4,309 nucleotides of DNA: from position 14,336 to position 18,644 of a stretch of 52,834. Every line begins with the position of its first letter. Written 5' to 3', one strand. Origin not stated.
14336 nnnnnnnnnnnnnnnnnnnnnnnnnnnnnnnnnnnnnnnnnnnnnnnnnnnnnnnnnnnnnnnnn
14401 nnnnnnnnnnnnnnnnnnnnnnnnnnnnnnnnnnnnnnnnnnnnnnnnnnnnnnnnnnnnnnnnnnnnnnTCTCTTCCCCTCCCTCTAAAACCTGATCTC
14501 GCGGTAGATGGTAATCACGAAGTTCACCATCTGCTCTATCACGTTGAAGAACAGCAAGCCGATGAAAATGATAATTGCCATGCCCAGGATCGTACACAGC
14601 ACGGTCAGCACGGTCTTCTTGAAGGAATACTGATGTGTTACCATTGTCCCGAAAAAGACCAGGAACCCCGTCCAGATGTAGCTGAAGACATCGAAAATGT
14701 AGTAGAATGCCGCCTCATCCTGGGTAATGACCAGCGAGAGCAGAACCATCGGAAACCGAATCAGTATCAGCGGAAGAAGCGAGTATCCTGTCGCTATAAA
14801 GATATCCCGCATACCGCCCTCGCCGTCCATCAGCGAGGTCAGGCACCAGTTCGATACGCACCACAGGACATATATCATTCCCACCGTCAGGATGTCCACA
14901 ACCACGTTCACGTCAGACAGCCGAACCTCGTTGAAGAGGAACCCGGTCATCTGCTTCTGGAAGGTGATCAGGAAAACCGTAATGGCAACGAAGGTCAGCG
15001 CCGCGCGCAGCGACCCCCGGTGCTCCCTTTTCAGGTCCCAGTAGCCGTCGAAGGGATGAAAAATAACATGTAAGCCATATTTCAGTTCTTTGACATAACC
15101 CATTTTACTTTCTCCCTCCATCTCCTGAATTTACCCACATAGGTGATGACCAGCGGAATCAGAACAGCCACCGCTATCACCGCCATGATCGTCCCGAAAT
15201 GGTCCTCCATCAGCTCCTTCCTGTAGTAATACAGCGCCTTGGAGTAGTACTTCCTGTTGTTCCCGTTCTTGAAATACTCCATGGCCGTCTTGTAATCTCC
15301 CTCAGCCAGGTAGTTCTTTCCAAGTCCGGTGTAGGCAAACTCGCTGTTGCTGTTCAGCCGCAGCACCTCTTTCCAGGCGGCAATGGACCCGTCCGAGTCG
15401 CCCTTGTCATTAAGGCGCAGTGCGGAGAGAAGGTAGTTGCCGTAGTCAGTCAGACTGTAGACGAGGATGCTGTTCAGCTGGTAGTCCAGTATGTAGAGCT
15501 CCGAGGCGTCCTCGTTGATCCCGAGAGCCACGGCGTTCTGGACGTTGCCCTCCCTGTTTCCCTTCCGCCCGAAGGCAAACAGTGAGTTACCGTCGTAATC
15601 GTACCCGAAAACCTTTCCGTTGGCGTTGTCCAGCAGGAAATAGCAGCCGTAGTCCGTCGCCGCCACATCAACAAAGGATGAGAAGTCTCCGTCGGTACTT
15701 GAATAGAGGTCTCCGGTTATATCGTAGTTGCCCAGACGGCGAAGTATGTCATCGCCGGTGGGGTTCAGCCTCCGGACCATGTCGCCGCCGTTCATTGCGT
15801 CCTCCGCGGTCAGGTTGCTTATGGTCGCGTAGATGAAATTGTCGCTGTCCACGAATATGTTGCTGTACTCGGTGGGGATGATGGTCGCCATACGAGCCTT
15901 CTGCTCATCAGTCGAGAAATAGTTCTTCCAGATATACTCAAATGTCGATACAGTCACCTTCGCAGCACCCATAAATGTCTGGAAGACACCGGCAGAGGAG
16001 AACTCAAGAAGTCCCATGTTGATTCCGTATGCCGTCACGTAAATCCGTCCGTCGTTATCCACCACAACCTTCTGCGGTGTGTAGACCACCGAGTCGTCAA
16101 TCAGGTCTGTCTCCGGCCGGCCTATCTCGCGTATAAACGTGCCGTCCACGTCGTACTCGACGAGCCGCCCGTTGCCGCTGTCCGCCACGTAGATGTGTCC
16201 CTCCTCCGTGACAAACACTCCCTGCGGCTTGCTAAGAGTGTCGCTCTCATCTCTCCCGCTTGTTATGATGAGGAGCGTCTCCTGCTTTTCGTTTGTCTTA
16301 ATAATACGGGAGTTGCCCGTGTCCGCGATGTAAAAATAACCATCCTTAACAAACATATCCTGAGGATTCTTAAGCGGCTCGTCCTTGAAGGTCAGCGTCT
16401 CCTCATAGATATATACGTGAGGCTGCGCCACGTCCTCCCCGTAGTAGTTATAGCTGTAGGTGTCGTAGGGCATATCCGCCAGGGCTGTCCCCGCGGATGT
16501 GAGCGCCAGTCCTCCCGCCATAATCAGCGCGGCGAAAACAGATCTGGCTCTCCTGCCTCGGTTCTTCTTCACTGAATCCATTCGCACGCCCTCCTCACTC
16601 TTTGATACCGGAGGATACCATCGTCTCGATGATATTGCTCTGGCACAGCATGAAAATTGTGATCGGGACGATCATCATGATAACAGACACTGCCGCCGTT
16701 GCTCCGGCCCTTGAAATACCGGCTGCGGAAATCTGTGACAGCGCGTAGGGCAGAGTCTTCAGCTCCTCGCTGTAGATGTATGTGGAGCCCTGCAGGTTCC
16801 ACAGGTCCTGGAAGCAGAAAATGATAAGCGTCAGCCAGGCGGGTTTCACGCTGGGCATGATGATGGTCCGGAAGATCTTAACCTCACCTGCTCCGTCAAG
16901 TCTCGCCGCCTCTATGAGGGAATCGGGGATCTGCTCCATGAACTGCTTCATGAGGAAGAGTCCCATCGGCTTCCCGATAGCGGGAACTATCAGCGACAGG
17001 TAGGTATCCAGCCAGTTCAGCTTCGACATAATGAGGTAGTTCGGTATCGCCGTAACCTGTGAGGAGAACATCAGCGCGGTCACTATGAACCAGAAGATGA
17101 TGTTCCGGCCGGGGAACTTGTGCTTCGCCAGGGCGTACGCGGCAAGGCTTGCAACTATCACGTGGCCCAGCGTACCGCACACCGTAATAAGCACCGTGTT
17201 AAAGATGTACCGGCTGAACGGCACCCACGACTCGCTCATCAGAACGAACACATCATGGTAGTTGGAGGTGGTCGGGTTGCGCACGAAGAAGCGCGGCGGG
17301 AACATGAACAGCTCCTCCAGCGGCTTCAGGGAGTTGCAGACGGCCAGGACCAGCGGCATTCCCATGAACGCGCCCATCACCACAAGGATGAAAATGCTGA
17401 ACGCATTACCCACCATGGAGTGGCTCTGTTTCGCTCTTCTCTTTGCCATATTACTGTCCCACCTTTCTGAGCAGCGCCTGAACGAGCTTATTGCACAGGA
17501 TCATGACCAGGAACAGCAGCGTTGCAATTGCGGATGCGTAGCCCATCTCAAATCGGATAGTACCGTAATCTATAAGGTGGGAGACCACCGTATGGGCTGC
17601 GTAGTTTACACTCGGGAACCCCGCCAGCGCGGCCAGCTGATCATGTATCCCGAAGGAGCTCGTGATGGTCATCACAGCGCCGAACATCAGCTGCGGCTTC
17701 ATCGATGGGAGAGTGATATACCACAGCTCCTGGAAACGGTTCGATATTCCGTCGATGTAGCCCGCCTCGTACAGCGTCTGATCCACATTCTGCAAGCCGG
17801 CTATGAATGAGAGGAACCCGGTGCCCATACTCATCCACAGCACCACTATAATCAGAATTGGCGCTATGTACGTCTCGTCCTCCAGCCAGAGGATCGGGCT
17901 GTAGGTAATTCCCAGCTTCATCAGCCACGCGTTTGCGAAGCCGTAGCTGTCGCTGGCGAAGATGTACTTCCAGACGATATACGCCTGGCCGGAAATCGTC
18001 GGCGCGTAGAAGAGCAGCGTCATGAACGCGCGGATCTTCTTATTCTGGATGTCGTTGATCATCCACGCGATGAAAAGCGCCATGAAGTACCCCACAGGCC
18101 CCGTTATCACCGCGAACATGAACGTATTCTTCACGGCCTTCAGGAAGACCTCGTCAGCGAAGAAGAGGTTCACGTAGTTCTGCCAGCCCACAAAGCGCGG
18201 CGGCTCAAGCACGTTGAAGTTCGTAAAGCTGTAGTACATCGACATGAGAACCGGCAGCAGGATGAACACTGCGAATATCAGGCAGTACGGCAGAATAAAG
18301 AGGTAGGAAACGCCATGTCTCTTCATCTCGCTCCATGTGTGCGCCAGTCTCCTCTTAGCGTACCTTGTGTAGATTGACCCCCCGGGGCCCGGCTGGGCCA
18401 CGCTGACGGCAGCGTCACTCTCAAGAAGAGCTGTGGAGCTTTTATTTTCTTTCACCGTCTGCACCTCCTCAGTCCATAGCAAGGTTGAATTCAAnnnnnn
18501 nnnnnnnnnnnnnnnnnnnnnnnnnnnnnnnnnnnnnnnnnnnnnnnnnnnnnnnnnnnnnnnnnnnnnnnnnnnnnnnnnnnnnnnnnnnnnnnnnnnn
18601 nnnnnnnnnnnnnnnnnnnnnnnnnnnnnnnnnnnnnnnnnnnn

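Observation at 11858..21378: Uncharacterised trio (anchored NHL/TPR propeller, Yip1 membrane protein, 870-aa secreted DUF5696-like protein) embedded between two ATPase-less sugar ABC importers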

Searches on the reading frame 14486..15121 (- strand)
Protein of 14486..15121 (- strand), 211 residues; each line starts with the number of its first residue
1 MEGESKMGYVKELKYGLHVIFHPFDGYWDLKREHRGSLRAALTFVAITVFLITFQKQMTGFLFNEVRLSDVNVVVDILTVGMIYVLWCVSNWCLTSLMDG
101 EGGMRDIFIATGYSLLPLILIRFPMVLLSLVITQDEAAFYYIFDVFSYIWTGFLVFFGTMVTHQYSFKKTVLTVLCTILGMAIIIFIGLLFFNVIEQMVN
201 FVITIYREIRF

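Call 4: search_protein_families(library=pfam, proteins=[window:14486-15121:-], max_evalue=0.01)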
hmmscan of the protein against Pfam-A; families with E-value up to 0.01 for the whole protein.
window:14486-15121:- (211 aa): 1 family
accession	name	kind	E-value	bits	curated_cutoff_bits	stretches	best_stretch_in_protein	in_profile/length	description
PF04893.22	Yip1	-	1.4e-14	54.8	28.6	1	18-187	2-171/173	Yip1 domain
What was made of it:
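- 14486..15121 (-): Yip1-family multi-pass membrane protein (205 or 211 aa); its start overlaps the NHL gene. Pfam Yip1 54.8 bits (call 4).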

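Call 5: search_protein_families(library=ncbifam, proteins=[window:14486-15121:-], max_evalue=0.01)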
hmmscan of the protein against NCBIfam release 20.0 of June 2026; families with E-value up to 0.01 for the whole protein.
window:14486-15121:- (211 aa): 1 family
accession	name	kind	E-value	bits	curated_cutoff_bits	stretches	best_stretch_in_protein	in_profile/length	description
NF037982.1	Nramp_1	equivalog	0.0043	16.3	50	1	138-204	72-135/404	Nramp family divalent metal transporter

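Call 23: search_solved_structures(query=window:14486-15121:-, max_evalue=1)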
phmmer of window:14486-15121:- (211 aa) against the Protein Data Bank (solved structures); distinct sequences matched with E-value up to 1: 56.
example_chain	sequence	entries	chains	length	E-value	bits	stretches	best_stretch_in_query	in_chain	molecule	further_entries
4s15_A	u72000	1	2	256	0.058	16.6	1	24-147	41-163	Nuclear receptor ROR-alpha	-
23vy_A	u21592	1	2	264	0.06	16.6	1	24-147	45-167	Nuclear receptor ROR-alpha,undecapeptide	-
1n83_A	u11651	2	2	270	0.066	16.4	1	24-147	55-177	Nuclear receptor ROR-alpha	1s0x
6cn6_A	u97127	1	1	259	0.44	13.8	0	48-142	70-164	Nuclear receptor ROR-gamma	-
8fav_A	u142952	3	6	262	0.45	13.7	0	48-142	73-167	Nuclear receptor ROR-gamma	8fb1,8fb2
5w4v_A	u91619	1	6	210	0.46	13.7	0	48-142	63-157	Nuclear receptor ROR-gamma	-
5m96_A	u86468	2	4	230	0.49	13.6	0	48-142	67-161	Nuclear receptor ROR-gamma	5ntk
6b30_A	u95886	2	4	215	0.53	13.5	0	48-142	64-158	Nuclear receptor ROR-gamma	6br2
6br3_A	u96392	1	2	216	0.54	13.4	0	48-142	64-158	Nuclear receptor ROR-gamma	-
5ntp_A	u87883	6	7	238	0.55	13.4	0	48-142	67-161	Nuclear receptor ROR-gamma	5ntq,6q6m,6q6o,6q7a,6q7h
5w4r_A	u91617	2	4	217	0.55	13.4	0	48-142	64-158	Nuclear receptor ROR-gamma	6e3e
6b33_A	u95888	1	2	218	0.56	13.4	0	48-142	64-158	Nuclear receptor ROR-gamma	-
6q2w_A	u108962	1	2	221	0.58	13.4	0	48-142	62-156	Nuclear receptor ROR-gamma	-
5eth_A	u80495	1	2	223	0.59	13.3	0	48-142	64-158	Nuclear receptor ROR-gamma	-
4zjr_A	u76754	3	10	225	0.6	13.3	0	48-142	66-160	Nuclear receptor ROR-gamma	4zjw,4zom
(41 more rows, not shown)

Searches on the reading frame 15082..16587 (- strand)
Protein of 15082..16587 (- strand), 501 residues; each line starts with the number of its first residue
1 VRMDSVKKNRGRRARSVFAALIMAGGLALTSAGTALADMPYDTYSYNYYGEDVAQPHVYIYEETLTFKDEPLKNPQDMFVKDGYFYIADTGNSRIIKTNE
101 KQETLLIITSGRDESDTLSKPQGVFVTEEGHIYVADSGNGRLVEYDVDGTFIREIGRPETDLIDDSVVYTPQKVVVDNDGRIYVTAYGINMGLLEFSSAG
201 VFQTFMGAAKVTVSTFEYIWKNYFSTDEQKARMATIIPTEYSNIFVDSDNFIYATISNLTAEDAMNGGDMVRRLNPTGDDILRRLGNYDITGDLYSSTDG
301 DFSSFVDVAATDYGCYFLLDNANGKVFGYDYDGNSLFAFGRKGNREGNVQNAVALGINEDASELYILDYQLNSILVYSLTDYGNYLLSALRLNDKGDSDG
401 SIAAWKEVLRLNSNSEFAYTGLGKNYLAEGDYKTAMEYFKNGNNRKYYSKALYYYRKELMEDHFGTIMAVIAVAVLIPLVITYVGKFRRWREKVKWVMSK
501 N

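Call 4: search_protein_families(library=pfam, proteins=[window:15082-16587:-], max_evalue=0.01)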
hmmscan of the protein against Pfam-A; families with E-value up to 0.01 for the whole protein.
window:15082-16587:- (501 aa): 8 families
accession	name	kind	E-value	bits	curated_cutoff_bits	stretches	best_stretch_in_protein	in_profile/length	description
PF01436.27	NHL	-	6.4e-14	51.6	20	1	118-143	1-26/28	NHL repeat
PF17170.10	DUF5128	-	2e-07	31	22.9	1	310-382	51-122/321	6-bladed beta-propeller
PF08450.18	SGL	-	1.1e-06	28.9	26.3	1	84-159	147-224/246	SMP-30/Gluconolactonase/LRE-like region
PF06739.17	SBBP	-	0.00011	22.5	20.5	0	165-188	9-32/38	Beta-propeller repeat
PF25021.1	TEN_NHL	-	0.00034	20.2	27.1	0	114-144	137-167/357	Teneurin NHL domain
PF13414.12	TPR_11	-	0.00057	20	26.8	1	392-428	4-40/42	TPR repeat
PF07719.23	TPR_2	-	0.0016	18.8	27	0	418-440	3-25/34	Tetratricopeptide repeat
PF13424.12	TPR_12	-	0.0044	17.6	30.1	0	402-440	30-69/77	Tetratricopeptide repeat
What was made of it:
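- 15082..16587 (-): Signal peptide, NHL beta-propeller, TPR, C-terminal TM anchor (499/501 aa). Pfam NHL, DUF5128, SGL and weak TPR (call 4).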

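Call 5: search_protein_families(library=ncbifam, proteins=[window:15082-16587:-], max_evalue=0.01)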
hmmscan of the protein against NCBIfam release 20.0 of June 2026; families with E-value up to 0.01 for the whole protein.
window:15082-16587:- (501 aa): 4 families
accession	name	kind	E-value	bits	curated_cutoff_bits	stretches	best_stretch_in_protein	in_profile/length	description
NF035926.1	scyF_NHL_VPEP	equivalog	2.1e-17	63.4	350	2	81-161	209-289/376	scytonemin biosynthesis PEP-CTERM protein ScyF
NF033206.1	ScyE_fam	subfamily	9.8e-07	28.6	80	0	116-141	5-30/333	ScyD/ScyE family protein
NF047780.1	LIC12708_fam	subfamily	6.8e-06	25.2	150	1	68-137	52-138/391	LIC_12708 family protein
NF033920.0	C39_PA2778_fam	equivalog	0.0091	15.4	150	0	383-452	157-226/255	PA2778 family cysteine peptidase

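Call 22: search_solved_structures(query=window:15082-16587:-, max_evalue=0.1)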
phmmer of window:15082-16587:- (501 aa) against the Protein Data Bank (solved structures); distinct sequences matched with E-value up to 0.1: 65 (the best 60 are shown).
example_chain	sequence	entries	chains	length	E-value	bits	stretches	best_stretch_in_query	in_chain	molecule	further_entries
3wwa_A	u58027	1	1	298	5.9e-27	98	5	74-194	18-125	Pizza7H protein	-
6f0t_A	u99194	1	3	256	5.3e-23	85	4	82-197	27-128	Pizza6-SFW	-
6rej_A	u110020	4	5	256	5.9e-21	78.2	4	74-191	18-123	Pizza6-SH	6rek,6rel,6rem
6qsd_A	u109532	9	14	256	1.2e-20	77.2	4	82-197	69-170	Pizza6S | Pizza6-S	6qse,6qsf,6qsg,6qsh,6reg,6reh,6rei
3ww9_A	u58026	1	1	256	2.3e-20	76.3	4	74-194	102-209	pizza6 protein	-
6f0s_A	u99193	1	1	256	1.1e-18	70.7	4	82-196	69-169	Pizza6-SYW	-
7zpw_A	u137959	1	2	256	1.5e-18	70.3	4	75-196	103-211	Pizza6-TSK-TSH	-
7zpz_A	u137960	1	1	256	3.8e-18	69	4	74-191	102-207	Pizza6-TSR-TSH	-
6i38_A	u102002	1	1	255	3e-17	66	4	74-191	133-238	nv2Pizza6-AYW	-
6d69_A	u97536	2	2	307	6.3e-17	65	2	89-157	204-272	NHL Repeat Region of D. melanogaster Thin | Thin, isoform D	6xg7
6i37_A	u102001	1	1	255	9.5e-17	64.4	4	82-196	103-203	nv1Pizza6-AYW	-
6ren_A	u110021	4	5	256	2.1e-16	63.2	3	72-195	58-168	3fPizza6-SH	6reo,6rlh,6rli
7zcj_A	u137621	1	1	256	2.4e-16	63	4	75-191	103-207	Pizza6-TNH-TSH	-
7zqg_A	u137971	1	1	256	5.2e-16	61.9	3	75-191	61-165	Pizza6-KSH-TSH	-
7qrx_A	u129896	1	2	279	7.4e-16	61.4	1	79-191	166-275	E3 ubiquitin-protein ligase TRIM71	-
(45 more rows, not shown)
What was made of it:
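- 15082..16587 (-): PDB sequence hits to NHL propellers (Pizza, TRIM71, PknD) and consensus TPR (call 22).
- On NHL-repeat beta-propeller: Pizza, TRIM71 and PknD chains match at E 1e-27 to 1e-12 (call 22).
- On TPR: Residues 394-442 match consensus-TPR proteins at about 1e-13 to 1e-10 (call 22).
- Checked: TPR: below Pfam cut-offs, but it matches consensus-TPR chains in the PDB at about 1e-13 to 1e-10 (call 22).
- NHL propellers occur in sensor kinases such as PknD (call 22).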

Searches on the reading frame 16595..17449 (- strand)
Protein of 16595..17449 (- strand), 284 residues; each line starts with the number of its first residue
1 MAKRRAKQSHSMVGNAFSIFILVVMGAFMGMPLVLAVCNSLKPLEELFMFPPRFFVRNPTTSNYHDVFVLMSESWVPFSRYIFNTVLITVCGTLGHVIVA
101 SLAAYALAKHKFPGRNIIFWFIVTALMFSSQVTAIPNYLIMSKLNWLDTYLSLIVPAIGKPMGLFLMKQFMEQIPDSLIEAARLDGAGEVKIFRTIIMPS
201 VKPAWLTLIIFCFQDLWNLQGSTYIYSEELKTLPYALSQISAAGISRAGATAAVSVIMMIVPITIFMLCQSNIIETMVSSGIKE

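Call 78: search_protein_families(library=pfam, proteins=[window:16595-17449:-], max_evalue=0.001)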
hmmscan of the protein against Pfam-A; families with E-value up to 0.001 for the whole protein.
window:16595-17449:- (284 aa): 1 family
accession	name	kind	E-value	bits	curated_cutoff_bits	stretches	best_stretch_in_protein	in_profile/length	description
PF00528.27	BPD_transp_1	-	6e-14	52.6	26.4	1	99-270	4-175/184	Binding-protein-dependent transport system inner membrane component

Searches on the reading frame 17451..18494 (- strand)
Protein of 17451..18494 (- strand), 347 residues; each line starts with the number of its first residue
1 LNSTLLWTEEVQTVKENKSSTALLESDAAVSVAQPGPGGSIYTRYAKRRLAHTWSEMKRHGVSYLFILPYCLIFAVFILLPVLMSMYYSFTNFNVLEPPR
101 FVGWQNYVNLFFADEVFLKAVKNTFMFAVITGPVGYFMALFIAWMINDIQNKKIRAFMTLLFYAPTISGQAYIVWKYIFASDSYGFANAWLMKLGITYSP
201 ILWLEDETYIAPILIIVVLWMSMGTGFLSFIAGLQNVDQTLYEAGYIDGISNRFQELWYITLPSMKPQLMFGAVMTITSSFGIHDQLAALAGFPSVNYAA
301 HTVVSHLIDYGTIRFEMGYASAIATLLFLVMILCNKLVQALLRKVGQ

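Call 78: search_protein_families(library=pfam, proteins=[window:17451-18494:-], max_evalue=0.001)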
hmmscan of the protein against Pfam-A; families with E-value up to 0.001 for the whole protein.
window:17451-18494:- (347 aa): 1 family
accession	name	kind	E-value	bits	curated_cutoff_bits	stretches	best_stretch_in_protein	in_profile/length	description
PF00528.27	BPD_transp_1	-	5.3e-11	43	26.4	1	135-342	1-178/184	Binding-protein-dependent transport system inner membrane component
